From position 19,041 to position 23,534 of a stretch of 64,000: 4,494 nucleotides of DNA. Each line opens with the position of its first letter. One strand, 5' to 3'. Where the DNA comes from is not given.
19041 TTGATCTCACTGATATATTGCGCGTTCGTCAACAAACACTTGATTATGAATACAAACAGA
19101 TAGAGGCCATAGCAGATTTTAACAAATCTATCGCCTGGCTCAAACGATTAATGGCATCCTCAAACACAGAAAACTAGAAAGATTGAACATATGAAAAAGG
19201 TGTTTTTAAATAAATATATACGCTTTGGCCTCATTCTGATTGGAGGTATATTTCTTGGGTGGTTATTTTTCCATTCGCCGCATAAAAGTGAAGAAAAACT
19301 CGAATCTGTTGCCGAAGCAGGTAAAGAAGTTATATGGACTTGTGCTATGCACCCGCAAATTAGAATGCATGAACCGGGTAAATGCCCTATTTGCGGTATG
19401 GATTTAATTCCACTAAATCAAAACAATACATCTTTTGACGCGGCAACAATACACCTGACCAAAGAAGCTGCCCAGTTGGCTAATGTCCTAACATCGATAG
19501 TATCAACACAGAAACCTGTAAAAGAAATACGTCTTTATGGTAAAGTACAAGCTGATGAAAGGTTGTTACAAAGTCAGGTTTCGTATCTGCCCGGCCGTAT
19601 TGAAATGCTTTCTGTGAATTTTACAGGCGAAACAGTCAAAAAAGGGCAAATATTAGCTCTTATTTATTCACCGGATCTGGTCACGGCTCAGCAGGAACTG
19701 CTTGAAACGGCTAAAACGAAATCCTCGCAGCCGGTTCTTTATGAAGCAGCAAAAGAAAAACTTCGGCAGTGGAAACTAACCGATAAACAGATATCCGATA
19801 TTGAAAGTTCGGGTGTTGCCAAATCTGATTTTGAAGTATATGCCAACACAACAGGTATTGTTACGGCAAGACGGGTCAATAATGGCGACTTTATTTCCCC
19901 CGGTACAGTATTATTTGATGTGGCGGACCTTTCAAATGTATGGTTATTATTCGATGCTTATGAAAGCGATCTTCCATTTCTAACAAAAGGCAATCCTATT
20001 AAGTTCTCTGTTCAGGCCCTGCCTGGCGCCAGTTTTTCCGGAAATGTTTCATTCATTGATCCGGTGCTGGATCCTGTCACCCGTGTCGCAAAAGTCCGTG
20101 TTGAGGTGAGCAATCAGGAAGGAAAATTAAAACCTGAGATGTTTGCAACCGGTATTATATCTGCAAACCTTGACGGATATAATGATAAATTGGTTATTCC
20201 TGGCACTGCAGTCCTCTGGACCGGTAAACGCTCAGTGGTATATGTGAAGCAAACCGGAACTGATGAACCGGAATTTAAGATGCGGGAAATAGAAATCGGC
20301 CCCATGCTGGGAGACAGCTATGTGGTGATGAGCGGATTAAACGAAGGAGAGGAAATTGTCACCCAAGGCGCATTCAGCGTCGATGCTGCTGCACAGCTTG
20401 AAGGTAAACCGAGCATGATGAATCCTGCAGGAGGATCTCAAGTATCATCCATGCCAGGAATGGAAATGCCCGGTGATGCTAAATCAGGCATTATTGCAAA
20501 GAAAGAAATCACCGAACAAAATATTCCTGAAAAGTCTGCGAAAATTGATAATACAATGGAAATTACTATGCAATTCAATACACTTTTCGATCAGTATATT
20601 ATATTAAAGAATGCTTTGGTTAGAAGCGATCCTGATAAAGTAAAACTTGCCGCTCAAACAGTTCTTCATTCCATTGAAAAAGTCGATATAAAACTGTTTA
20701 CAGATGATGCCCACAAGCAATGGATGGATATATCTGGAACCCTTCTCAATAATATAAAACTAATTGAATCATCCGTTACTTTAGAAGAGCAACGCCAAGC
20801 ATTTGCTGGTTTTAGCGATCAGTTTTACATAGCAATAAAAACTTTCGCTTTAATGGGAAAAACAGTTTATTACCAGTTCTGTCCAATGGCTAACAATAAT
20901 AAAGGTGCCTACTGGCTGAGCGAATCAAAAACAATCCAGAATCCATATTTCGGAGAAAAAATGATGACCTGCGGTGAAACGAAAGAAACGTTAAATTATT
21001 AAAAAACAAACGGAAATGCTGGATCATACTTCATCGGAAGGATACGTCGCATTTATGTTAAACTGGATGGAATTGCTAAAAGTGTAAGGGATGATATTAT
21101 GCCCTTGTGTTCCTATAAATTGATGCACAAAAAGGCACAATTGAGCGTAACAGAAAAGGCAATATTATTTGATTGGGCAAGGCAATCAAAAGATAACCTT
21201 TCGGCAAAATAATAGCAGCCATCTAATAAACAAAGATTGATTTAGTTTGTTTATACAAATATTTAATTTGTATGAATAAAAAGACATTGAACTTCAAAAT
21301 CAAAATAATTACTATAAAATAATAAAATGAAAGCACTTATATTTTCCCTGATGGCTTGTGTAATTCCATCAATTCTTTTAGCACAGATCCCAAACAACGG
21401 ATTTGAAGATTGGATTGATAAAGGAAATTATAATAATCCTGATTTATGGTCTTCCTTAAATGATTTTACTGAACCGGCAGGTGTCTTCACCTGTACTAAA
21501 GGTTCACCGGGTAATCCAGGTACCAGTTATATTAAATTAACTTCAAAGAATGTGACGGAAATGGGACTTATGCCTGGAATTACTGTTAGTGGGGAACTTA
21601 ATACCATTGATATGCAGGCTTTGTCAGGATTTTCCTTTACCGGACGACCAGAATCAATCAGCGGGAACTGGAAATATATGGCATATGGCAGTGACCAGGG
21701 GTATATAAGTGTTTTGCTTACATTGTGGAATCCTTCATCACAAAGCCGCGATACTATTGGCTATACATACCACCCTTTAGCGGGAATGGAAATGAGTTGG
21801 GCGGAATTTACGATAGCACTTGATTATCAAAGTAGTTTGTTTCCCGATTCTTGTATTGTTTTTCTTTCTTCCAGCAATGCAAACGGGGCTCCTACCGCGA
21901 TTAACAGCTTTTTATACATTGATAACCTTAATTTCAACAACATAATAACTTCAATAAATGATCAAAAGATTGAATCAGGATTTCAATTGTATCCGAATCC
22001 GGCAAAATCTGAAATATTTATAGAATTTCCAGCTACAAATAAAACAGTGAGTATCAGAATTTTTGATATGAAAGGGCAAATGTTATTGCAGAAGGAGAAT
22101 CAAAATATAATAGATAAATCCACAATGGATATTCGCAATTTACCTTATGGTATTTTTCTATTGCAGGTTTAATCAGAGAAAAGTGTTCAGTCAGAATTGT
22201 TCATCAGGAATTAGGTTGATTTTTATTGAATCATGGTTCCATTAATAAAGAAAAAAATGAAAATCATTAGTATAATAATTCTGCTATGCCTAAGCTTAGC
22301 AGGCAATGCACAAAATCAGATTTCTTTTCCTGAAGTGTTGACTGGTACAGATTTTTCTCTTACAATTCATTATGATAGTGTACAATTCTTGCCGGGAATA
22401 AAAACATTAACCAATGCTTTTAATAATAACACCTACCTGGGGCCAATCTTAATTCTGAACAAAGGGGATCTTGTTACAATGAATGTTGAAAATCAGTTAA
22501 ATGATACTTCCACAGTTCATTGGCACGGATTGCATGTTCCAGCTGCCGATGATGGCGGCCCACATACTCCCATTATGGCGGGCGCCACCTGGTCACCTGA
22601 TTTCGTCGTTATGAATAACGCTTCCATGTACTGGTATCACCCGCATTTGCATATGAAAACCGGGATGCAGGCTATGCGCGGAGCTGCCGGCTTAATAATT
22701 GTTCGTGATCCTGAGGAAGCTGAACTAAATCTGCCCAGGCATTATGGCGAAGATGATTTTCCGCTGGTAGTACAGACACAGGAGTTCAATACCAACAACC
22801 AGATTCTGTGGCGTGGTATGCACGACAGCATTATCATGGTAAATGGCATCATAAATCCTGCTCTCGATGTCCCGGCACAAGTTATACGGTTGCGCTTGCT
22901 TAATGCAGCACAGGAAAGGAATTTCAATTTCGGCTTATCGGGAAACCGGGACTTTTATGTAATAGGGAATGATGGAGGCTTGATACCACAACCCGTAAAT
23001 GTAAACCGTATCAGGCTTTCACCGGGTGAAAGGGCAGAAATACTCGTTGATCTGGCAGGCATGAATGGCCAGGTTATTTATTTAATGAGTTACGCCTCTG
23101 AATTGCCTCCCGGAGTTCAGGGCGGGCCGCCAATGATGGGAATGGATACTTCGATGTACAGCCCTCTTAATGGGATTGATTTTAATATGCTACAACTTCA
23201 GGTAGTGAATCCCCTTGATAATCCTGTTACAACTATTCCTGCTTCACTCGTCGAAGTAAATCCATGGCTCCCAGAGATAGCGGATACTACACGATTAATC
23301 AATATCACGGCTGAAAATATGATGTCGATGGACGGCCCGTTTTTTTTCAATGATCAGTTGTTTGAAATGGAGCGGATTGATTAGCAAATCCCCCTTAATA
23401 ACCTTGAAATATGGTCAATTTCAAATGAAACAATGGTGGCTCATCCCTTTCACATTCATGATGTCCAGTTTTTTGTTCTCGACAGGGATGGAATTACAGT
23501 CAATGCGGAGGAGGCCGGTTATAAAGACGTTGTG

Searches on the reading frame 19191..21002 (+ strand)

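Call 52: search_protein_families(library=pfam, proteins=[window:19191-21002:+], max_evalue=0.0001)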
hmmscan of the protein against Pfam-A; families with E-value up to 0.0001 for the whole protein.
window:19191-21002:+ (603 aa): 4 families
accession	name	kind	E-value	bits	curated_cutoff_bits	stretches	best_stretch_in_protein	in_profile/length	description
PF16576.10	HlyD_D23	-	1.2e-69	234.3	30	1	111-319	4-214/214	Barrel-sandwich domain of CusB or HlyD membrane-fusion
PF11827.13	DUF3347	-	5.1e-21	75.8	25.5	1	466-552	2-88/93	Protein of unknown function (DUF3347)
PF13437.12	HlyD_3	-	1.4e-16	61.6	22.2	1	216-315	2-105/106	HlyD family secretion protein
PF19335.5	HMBD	-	5.9e-12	45.8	23.6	1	49-74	2-27/28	Heavy metal binding domain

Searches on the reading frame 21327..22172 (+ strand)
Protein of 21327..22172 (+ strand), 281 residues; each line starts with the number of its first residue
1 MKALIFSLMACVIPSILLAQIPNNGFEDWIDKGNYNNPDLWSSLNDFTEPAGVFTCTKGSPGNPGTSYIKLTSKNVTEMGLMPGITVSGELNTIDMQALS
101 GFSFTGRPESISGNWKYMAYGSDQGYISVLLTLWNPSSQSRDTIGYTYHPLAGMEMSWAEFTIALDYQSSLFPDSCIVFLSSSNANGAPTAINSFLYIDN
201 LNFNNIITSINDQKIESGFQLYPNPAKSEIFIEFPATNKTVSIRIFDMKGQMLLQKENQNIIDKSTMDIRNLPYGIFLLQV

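Call 52: search_protein_families(library=pfam, proteins=[window:21327-22172:+], max_evalue=0.0001)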
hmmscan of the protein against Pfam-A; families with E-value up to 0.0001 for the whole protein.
window:21327-22172:+ (281 aa): 2 families
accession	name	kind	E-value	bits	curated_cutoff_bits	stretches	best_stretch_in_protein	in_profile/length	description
PF18962.6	Por_Secre_tail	-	7.5e-12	45.8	27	1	221-281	1-62/75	Secretion system C-terminal sorting domain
PF13201.12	PCMD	-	1.9e-06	28.3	28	1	25-202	15-232/234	Putative carbohydrate metabolism domain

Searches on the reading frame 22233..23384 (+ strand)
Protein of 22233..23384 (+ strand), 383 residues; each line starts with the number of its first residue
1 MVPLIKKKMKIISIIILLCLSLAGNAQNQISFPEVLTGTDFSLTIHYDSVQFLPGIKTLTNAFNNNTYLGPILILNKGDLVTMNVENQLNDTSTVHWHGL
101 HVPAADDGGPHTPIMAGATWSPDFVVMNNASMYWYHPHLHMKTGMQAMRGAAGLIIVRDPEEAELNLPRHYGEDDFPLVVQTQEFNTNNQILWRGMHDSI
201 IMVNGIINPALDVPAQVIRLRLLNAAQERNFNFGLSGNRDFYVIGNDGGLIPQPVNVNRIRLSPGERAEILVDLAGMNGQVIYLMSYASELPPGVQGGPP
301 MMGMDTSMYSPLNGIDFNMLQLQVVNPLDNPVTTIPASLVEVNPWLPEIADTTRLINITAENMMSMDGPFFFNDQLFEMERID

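Call 52: search_protein_families(library=pfam, proteins=[window:22233-23384:+], max_evalue=0.0001)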
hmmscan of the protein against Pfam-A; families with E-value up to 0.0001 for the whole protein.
window:22233-23384:+ (383 aa): 2 families
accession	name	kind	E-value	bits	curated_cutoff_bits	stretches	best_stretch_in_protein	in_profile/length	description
PF07732.21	Cu-oxidase_3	-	1.6e-25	90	21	1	62-161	18-118/119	Multicopper oxidase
PF00394.28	Cu-oxidase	-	4.6e-06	27.3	21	1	214-285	64-131/157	Multicopper oxidase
